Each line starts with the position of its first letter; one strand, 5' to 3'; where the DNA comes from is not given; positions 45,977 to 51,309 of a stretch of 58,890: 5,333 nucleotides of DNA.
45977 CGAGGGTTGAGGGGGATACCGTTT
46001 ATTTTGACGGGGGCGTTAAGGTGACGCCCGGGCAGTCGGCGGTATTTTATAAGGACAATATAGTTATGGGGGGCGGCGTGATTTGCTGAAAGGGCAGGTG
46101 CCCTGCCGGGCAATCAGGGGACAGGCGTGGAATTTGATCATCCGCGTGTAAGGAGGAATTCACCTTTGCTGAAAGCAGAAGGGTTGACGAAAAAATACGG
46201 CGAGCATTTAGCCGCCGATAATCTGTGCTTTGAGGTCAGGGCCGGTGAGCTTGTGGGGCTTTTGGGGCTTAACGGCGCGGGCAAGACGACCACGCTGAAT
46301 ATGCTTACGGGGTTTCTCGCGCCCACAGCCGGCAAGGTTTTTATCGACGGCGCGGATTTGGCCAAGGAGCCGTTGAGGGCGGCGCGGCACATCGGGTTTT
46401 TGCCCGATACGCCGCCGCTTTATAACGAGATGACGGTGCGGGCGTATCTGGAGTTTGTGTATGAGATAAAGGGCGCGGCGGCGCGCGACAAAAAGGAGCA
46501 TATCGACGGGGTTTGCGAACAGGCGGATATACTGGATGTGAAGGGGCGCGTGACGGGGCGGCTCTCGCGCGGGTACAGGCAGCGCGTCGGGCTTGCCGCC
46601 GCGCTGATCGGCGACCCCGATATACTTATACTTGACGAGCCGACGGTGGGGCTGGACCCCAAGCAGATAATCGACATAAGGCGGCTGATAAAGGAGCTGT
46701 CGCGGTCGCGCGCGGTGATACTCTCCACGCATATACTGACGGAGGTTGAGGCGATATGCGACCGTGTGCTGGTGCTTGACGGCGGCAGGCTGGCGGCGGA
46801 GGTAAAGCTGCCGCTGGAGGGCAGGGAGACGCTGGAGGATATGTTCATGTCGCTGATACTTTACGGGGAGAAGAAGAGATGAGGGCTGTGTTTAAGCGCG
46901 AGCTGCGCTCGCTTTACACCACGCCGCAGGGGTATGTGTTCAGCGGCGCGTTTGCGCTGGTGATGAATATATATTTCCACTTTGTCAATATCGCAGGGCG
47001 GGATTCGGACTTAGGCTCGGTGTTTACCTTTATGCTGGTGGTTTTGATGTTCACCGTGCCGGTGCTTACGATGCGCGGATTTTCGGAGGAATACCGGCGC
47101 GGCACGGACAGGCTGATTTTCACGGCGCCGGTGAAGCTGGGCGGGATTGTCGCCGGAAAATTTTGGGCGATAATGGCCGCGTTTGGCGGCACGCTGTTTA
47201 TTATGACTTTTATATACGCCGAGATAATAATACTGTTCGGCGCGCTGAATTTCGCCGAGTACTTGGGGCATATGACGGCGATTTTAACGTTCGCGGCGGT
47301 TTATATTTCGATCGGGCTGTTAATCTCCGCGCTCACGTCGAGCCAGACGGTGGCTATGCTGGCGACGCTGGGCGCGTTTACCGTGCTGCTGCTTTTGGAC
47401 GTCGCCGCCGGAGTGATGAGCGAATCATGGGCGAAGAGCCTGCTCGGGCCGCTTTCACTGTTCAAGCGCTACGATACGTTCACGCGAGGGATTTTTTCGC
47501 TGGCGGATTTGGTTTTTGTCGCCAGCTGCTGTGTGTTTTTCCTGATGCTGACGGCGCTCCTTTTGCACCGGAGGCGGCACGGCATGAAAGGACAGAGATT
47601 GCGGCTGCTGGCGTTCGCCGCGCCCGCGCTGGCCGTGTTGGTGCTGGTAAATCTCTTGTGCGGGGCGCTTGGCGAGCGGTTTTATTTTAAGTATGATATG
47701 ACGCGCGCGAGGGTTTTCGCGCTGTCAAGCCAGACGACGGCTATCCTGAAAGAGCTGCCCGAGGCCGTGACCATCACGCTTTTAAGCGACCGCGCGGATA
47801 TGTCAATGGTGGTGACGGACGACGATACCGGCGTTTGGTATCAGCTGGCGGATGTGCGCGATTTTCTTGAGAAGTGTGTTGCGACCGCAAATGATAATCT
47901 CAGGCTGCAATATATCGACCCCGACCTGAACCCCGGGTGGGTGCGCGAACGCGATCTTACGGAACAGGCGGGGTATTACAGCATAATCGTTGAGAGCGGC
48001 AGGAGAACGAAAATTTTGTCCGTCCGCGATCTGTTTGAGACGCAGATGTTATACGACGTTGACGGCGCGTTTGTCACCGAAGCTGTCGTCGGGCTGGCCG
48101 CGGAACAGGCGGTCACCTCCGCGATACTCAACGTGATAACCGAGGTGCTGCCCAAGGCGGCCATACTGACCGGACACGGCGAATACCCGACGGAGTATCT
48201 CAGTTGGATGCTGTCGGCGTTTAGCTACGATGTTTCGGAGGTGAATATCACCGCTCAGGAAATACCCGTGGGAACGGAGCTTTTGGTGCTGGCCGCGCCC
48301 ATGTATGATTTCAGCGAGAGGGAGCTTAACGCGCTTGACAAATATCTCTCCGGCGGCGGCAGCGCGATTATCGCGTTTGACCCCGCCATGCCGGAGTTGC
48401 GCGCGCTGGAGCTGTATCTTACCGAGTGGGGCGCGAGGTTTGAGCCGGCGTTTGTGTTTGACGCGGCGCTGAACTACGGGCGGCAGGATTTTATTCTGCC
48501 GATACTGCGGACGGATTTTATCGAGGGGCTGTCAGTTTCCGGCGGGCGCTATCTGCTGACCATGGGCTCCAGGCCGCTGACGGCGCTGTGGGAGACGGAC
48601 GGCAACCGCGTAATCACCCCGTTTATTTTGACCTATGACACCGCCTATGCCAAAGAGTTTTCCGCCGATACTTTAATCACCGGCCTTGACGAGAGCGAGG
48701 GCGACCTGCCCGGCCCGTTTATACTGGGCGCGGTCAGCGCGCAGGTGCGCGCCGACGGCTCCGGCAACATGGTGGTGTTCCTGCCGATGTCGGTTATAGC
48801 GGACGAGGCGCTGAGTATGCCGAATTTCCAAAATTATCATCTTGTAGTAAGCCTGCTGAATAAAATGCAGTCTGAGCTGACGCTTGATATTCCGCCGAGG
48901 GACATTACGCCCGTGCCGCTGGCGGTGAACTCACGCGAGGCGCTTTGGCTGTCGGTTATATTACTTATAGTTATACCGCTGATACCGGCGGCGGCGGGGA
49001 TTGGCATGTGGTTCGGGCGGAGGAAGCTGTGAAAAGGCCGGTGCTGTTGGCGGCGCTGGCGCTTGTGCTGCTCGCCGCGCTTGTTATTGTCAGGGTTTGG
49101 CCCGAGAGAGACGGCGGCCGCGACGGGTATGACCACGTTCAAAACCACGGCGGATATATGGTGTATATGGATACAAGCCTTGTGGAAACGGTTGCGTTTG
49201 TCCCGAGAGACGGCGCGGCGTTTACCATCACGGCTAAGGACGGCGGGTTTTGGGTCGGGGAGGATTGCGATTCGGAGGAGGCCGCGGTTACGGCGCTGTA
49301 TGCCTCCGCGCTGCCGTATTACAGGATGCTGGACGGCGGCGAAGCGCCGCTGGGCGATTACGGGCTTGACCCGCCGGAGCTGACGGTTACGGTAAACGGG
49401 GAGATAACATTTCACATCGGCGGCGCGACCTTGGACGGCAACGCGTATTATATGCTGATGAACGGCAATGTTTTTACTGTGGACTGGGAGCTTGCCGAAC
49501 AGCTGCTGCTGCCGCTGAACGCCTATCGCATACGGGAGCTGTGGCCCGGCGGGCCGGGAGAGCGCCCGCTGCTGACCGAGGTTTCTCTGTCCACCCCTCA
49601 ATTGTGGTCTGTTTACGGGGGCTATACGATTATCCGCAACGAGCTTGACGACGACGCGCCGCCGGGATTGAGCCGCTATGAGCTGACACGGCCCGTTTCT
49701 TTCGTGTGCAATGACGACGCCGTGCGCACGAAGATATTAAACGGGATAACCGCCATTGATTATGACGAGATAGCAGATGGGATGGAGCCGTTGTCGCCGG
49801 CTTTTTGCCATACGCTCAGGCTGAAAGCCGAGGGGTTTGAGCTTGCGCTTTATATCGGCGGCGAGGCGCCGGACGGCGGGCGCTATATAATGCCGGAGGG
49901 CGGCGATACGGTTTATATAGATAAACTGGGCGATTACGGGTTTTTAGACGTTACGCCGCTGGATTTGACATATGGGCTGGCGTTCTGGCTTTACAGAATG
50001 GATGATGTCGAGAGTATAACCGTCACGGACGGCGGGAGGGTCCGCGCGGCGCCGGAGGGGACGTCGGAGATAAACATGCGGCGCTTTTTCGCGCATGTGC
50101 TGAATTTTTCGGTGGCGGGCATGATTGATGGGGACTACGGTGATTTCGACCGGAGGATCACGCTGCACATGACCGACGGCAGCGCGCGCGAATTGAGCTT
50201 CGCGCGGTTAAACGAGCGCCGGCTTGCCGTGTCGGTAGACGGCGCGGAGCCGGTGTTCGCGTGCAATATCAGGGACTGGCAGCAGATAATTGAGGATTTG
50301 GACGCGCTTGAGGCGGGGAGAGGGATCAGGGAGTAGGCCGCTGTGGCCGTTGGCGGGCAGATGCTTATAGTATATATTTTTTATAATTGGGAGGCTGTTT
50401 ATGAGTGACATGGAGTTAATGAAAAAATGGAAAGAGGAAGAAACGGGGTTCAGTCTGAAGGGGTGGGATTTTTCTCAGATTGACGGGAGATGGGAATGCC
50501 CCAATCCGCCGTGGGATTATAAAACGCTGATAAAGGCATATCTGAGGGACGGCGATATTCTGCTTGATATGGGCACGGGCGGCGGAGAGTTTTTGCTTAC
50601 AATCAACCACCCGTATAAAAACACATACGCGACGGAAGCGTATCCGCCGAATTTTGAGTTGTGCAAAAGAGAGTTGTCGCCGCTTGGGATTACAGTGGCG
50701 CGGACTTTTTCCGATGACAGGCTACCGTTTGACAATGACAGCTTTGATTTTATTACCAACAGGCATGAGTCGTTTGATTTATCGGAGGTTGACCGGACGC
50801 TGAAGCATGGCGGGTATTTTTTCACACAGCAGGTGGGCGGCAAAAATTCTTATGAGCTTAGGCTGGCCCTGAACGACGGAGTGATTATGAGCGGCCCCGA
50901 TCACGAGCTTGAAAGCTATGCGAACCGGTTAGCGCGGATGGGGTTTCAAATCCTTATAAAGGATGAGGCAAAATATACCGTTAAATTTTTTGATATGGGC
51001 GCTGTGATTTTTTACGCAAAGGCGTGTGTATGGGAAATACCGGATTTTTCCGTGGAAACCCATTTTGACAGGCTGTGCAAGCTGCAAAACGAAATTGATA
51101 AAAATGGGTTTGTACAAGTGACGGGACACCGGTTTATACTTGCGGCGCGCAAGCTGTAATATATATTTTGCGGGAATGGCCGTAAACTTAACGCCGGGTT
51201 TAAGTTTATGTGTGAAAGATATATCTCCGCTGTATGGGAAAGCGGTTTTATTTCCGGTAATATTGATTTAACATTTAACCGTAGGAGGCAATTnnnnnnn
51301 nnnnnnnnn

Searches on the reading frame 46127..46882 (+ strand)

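Call 29: search_protein_families(library=pfam, proteins=[window:46127-46882:+], max_evalue=0.00001)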
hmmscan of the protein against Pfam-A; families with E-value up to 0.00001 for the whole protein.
window:46127-46882:+ (251 aa): 2 families
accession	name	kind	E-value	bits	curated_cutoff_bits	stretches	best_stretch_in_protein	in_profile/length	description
PF00005.33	ABC_tran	-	2.7e-30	106.2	25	1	31-173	2-136/137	ABC transporter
PF13304.12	AAA_21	-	2.4e-12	48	27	1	152-205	243-301/304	AAA domain, putative AbiEii toxin, Type IV TA system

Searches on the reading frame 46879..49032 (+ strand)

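Call 29: search_protein_families(library=pfam, proteins=[window:46879-49032:+], max_evalue=0.00001)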
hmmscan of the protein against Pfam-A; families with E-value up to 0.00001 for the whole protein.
window:46879-49032:+ (717 aa): 3 families
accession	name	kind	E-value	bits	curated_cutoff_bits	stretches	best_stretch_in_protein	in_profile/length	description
PF09822.16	ABC_transp_aux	-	1.2e-16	61.2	34.7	1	425-530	2-122/288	ABC-type uncharacterized transport system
PF12679.13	ABC2_membrane_2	-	7.3e-10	39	27.2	1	49-180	73-207/283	ABC-2 family transporter protein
PF23357.1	DUF7088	-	2.9e-07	31.1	27.8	1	278-378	3-92/105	Domain of unknown function (DUF7088)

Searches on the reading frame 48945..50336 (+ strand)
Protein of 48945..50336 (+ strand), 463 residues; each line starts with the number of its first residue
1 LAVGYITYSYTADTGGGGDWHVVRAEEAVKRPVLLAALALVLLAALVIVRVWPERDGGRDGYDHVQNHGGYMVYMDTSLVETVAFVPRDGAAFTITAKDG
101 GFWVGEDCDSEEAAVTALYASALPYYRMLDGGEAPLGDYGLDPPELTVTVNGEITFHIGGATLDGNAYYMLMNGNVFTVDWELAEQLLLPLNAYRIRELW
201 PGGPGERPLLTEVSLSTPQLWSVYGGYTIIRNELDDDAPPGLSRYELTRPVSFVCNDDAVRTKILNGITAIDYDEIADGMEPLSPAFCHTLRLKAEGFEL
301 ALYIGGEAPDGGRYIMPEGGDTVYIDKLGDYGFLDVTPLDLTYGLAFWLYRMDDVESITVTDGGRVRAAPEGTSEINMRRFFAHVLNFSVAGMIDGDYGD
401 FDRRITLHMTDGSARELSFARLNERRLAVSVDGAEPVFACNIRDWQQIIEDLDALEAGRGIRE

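Call 29: search_protein_families(library=pfam, proteins=[window:48945-50336:+], max_evalue=0.00001)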
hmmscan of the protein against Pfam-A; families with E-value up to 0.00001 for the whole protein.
window:48945-50336:+ (463 aa): 1 family
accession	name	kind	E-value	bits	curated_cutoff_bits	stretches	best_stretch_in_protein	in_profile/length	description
PF14238.11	DUF4340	-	2e-13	51.4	25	1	128-200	31-108/183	Domain of unknown function (DUF4340)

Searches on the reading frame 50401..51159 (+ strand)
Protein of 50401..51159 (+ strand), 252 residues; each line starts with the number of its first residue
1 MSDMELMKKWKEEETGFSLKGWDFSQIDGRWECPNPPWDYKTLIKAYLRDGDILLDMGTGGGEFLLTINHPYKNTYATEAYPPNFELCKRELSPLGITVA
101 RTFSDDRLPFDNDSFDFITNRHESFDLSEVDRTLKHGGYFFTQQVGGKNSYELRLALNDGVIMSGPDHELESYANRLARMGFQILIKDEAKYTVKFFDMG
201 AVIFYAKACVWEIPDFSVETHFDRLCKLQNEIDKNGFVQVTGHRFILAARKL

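Call 29: search_protein_families(library=pfam, proteins=[window:50401-51159:+], max_evalue=0.00001)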
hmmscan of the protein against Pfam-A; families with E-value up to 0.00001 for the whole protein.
window:50401-51159:+ (252 aa): 1 family
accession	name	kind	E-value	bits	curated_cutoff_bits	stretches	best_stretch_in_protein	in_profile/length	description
PF08241.18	Methyltransf_11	-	5.2e-07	30.7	21.2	1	55-141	1-94/95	Methyltransferase domain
